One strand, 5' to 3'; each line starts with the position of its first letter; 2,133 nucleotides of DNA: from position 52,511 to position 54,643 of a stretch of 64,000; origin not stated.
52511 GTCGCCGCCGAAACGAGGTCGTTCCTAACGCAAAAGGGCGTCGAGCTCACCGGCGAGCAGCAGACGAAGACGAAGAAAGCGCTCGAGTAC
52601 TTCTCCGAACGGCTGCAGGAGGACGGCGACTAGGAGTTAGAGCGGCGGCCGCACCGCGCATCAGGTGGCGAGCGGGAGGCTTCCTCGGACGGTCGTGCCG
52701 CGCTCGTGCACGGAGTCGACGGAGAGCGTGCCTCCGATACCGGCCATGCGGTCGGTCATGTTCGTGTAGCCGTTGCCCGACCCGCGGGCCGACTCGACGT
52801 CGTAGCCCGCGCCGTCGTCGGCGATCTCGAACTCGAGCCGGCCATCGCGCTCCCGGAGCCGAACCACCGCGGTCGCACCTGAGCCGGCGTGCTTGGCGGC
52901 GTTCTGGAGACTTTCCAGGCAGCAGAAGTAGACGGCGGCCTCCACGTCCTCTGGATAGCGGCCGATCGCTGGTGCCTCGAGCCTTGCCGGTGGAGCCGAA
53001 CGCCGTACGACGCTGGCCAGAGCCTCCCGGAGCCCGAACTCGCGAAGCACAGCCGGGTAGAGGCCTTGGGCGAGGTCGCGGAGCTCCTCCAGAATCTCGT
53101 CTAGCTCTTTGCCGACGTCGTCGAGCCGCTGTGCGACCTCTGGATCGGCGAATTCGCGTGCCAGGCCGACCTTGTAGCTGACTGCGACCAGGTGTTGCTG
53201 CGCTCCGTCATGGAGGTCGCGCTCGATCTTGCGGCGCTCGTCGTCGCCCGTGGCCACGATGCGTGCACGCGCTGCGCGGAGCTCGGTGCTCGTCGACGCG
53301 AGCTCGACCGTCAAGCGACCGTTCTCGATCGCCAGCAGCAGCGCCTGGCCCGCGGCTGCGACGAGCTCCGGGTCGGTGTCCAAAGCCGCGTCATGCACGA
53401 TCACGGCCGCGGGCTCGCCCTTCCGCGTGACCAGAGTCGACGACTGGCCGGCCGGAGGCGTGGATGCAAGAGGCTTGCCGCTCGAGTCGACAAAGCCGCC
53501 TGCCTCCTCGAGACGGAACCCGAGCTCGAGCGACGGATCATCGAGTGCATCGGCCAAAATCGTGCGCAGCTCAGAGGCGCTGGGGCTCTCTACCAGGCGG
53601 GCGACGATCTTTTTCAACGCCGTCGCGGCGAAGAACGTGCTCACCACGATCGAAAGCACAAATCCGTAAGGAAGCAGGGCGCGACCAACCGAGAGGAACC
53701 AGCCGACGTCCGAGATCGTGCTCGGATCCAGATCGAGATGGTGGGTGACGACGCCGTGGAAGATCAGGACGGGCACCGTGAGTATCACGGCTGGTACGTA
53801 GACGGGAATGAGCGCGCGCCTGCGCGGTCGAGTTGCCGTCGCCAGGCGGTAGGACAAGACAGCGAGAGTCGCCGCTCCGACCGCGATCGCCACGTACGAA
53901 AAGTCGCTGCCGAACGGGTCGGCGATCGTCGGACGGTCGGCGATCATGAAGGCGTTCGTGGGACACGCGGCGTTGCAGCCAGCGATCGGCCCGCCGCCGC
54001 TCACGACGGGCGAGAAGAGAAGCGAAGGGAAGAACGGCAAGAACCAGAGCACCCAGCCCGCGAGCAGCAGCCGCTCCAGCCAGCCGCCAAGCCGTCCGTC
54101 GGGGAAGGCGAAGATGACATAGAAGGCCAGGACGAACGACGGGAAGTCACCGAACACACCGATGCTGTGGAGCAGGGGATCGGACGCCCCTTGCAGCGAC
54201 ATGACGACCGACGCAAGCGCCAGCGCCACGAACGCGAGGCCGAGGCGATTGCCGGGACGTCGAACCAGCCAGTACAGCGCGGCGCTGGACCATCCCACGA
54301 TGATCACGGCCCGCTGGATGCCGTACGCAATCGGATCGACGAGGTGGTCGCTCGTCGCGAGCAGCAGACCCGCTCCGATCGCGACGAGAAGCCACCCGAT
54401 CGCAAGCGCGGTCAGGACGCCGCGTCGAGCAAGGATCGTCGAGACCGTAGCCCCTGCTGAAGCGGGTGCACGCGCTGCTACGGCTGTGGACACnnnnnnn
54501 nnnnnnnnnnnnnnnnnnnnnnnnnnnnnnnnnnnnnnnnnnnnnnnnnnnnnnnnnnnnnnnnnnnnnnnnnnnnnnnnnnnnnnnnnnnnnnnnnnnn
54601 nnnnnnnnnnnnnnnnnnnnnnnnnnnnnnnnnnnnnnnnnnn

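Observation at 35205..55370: Seven intergenic copies of the palindrome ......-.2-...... tie a 20-kb block of stress and membrane genes into a putative regulon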

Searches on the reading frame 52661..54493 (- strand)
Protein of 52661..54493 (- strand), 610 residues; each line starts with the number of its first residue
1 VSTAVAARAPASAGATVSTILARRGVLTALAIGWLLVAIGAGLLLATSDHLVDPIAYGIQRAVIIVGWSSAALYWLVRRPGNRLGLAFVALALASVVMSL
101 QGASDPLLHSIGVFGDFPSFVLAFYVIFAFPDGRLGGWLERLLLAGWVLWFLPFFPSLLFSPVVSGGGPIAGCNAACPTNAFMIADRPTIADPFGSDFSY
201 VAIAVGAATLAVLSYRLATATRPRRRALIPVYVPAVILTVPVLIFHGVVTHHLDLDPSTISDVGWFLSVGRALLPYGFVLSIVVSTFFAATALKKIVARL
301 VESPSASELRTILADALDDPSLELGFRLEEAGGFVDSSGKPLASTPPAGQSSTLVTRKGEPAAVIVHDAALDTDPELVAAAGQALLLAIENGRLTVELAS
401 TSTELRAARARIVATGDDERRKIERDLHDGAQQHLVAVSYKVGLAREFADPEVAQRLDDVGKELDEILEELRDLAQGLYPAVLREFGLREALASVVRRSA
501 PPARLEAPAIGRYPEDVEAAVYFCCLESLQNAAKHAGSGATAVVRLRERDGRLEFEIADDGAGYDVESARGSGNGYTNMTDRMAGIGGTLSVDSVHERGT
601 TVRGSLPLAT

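Call 9: search_protein_families(library=pfam, proteins=[window:52661-54493:-], max_evalue=0.01)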
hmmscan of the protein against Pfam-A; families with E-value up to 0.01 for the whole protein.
window:52661-54493:- (610 aa): 3 families
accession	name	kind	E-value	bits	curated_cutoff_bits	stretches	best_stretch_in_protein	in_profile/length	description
PF07730.19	HisKA_3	-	1.5e-13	51.5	24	1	419-483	1-68/68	Histidine kinase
PF02518.31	HATPase_c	-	7.9e-10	39.6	26.4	1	520-609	5-110/111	Histidine kinase-, DNA gyrase B-, and HSP90-like ATPase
PF13581.12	HATPase_c_2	-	0.00016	22.1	27.4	1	512-585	23-99/127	Histidine kinase-like ATPase domain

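Call 25: search_protein_families(library=ncbifam, proteins=[window:52661-54493:-], max_evalue=0.001)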
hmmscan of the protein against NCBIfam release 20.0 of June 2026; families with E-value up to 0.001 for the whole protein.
window:52661-54493:- (610 aa): 8 families
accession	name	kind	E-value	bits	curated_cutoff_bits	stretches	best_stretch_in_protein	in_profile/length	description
NF052443.1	SensHisKinMctS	equivalog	8.7e-31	106.7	700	1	402-608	233-448/457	two-component system sensor histidine kinase MctS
NF008649.0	PRK11644.1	equivalog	3.6e-18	65.6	408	1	398-608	282-496/499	signal transduction histidine-protein kinase/phosphatase UhpB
NF052531.1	Strep_LiaS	equivalog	1.2e-17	64.2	450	1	394-608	110-327/328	envelope stress sensor histidine kinase LiaS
NF047786.1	his_kin_MadS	equivalog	2.3e-14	53.4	500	1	394-607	207-434/434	MadS family sensor histidine kinase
NF008184.0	PRK10935.1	equivalog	5e-10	38.6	553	1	418-605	362-556/565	nitrate/nitrite two-component system sensor histidine kinase NarQ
NF007896.0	PRK10600.1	equivalog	1.1e-09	37.5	578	1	418-603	389-580/598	nitrate/nitrite two-component system sensor histidine kinase NarX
NF047322.1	HK_morpho_MacS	equivalog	6.1e-09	35.5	300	1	385-603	150-363/367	MacS family sensor histidine kinase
NF051872.1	HisKinPhyk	equivalog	4.6e-05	22.2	750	1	524-603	453-533/537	sensor histidine kinase PhyK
